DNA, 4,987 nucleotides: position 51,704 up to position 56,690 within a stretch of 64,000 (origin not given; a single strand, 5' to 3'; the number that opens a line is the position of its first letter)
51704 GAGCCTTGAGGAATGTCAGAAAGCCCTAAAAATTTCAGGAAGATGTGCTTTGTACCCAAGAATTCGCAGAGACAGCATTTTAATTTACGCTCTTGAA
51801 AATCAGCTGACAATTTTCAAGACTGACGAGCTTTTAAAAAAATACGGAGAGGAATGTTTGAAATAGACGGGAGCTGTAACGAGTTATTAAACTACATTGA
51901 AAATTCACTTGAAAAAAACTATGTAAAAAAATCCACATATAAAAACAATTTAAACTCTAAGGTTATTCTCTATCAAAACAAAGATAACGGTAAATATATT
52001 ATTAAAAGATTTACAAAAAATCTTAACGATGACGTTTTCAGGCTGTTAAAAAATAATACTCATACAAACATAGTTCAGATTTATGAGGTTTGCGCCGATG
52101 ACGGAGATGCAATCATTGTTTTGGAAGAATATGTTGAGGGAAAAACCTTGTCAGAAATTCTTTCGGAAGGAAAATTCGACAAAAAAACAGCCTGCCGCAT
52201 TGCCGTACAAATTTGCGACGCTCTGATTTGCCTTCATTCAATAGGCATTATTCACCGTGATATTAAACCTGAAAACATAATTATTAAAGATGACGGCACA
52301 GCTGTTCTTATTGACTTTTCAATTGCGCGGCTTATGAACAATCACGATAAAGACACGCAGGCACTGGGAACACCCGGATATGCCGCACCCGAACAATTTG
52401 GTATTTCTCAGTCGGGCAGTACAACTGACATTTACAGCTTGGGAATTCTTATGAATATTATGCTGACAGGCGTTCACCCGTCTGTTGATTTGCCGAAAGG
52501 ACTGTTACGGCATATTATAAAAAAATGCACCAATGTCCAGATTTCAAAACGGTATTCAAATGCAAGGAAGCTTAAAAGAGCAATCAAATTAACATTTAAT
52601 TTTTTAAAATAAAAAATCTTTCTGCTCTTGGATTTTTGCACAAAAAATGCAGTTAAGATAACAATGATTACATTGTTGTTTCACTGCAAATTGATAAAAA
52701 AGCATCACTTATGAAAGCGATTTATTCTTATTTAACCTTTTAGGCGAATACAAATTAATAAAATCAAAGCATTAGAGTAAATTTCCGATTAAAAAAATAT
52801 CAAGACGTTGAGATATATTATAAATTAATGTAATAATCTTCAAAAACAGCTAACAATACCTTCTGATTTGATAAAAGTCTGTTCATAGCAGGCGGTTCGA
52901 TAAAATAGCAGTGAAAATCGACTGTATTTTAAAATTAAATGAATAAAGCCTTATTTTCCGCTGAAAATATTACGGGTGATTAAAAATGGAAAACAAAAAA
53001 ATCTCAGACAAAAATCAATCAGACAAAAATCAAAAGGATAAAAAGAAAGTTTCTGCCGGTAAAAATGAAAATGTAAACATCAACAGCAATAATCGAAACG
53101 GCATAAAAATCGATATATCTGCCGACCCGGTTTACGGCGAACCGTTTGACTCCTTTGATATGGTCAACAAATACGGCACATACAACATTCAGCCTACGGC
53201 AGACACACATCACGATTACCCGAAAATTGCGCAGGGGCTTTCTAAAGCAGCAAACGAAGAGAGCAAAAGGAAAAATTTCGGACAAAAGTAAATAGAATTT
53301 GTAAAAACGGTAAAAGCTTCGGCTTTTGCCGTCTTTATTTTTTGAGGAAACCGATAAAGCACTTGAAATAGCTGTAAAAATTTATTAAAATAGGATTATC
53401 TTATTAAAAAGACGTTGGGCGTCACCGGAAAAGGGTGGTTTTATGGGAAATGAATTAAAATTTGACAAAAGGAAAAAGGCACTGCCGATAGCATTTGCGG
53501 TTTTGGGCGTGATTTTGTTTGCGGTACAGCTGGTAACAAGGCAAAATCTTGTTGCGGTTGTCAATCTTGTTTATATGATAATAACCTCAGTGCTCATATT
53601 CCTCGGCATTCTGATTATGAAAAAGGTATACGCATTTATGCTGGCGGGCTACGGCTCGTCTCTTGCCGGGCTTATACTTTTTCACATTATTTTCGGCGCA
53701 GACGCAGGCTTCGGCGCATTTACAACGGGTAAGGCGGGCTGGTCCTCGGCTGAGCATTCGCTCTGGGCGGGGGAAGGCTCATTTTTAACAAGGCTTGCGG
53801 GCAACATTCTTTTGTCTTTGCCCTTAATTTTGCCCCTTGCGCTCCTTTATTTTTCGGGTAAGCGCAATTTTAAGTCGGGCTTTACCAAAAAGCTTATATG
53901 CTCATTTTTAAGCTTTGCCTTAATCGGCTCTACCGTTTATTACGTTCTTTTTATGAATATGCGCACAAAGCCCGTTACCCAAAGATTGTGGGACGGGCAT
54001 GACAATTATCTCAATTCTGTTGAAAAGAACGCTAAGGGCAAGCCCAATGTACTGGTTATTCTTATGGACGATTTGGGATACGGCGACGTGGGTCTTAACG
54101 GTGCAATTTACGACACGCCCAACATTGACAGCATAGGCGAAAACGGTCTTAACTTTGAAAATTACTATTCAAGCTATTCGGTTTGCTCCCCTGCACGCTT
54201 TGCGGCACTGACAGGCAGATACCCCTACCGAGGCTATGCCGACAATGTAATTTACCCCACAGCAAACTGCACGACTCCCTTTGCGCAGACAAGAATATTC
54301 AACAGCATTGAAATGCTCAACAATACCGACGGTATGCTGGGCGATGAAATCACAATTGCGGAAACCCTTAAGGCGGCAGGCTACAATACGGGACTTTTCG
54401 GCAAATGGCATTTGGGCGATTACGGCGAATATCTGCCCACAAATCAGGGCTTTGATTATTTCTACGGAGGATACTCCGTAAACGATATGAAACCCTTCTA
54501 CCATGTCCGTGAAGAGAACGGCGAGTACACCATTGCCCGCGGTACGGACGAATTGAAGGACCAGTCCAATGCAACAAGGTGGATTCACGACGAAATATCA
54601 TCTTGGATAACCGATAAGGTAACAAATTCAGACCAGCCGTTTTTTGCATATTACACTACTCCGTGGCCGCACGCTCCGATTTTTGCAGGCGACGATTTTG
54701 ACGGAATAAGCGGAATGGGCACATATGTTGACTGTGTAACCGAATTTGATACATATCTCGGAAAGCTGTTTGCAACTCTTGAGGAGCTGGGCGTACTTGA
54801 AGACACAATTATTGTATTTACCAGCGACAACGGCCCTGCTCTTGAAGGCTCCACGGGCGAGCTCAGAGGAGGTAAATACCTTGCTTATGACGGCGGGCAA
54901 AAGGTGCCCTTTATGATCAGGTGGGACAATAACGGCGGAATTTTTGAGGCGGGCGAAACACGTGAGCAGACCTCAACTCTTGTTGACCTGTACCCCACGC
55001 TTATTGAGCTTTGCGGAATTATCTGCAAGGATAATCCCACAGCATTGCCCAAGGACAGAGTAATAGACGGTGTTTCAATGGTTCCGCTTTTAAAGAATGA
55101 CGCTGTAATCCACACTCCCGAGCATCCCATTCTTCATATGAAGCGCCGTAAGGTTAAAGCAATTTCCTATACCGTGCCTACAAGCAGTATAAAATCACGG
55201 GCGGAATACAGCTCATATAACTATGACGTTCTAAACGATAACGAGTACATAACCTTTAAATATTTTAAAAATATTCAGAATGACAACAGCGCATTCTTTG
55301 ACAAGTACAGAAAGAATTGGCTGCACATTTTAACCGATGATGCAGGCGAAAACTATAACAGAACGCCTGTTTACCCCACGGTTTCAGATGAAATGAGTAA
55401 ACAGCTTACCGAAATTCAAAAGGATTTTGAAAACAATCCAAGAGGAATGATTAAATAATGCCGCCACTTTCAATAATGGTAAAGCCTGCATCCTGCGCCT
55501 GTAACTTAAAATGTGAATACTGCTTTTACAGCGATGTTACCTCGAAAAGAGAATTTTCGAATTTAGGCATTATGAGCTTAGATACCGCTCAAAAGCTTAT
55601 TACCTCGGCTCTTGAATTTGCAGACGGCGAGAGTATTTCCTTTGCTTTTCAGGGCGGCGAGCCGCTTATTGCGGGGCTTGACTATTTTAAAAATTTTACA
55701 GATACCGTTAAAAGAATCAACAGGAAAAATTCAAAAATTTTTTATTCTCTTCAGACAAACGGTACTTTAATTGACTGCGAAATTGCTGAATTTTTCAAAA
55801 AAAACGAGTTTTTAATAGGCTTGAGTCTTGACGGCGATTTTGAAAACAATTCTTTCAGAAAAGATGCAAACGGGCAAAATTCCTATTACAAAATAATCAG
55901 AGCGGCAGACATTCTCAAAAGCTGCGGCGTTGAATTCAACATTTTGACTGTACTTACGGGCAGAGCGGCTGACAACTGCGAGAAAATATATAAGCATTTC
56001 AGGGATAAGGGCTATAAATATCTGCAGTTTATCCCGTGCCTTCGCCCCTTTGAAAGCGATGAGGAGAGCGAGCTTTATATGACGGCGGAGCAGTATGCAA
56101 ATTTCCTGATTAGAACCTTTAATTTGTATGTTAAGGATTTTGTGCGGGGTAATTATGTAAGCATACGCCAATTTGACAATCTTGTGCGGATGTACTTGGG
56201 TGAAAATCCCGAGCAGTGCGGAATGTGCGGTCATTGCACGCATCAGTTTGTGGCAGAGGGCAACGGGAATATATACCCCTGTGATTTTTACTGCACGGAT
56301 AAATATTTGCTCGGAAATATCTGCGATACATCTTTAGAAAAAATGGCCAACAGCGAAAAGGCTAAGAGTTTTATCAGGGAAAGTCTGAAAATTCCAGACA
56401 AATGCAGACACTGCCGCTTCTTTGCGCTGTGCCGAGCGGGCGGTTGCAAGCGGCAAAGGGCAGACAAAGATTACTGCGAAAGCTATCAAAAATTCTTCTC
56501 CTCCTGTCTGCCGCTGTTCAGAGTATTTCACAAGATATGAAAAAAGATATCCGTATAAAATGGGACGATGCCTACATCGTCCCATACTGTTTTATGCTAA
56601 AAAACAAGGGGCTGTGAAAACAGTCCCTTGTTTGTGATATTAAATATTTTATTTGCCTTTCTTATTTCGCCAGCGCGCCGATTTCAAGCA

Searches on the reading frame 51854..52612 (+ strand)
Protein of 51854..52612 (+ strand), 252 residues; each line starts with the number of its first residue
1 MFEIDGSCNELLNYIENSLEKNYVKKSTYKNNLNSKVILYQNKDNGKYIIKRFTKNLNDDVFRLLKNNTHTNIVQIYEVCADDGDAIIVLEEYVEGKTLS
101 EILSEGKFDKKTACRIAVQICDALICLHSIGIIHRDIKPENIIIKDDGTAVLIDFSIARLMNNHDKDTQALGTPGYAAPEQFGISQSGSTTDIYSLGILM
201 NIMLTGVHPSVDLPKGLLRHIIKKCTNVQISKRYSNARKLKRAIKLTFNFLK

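Call 5: search_protein_families(library=pfam, proteins=[window:51854-52612:+], max_evalue=0.01)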
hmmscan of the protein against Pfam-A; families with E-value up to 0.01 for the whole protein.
window:51854-52612:+ (252 aa): 9 families
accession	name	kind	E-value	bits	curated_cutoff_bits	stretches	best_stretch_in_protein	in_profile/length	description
PF00069.31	Pkinase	-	4.5e-39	134.9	31.7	1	42-224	21-212/263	Protein kinase domain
PF07714.23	PK_Tyr_Ser-Thr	-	1.1e-24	87.7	23.1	1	62-228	52-223/258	Protein tyrosine and serine/threonine kinase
PF03109.22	ABC1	-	1.6e-06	27.9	22.9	1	66-167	122-223/244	ABC1 atypical kinase-like domain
PF06293.20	Kdo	-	7.2e-05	22.7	21.3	1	85-167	91-178/207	Lipopolysaccharide kinase (Kdo/WaaP) family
PF17667.7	Pkinase_fungal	-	0.00014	21.2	24.1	1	127-175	302-358/387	Fungal protein kinase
PF01636.29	APH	-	0.00024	21.4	23.2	1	130-159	168-198/239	Phosphotransferase enzyme family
PF01163.29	RIO1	-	0.0011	19.1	22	1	88-158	82-151/187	RIO domain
PF14531.12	Kinase-like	-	0.0015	18.3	25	1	110-184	144-215/289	Kinase-like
PF12330.14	Haspin_kinase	-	0.0051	16.3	25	1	87-164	184-259/364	Haspin like kinase domain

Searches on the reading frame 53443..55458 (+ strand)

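Call 23: search_protein_families(library=pfam, proteins=[window:53443-55458:+], max_evalue=0.00001)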
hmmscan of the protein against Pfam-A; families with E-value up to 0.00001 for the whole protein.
window:53443-55458:+ (671 aa): 1 family
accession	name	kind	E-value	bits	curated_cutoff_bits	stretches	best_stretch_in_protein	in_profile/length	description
PF00884.28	Sulfatase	-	2.2e-58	198.4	25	1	201-526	1-301/301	Sulfatase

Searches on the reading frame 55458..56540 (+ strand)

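Call 23: search_protein_families(library=pfam, proteins=[window:55458-56540:+], max_evalue=0.00001)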
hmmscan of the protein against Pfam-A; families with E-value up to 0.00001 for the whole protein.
window:55458-56540:+ (360 aa): 3 families
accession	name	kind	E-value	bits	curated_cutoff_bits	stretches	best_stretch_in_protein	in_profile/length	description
PF04055.27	Radical_SAM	-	3.2e-16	60.4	29.5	1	14-179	6-164/166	Radical SAM superfamily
PF13186.11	SPASM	-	8e-09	36.1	21.5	1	259-319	3-66/67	Iron-sulfur cluster-binding domain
PF13353.11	Fer4_12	-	1.3e-06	29.2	22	1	15-143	15-132/137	4Fe-4S single cluster domain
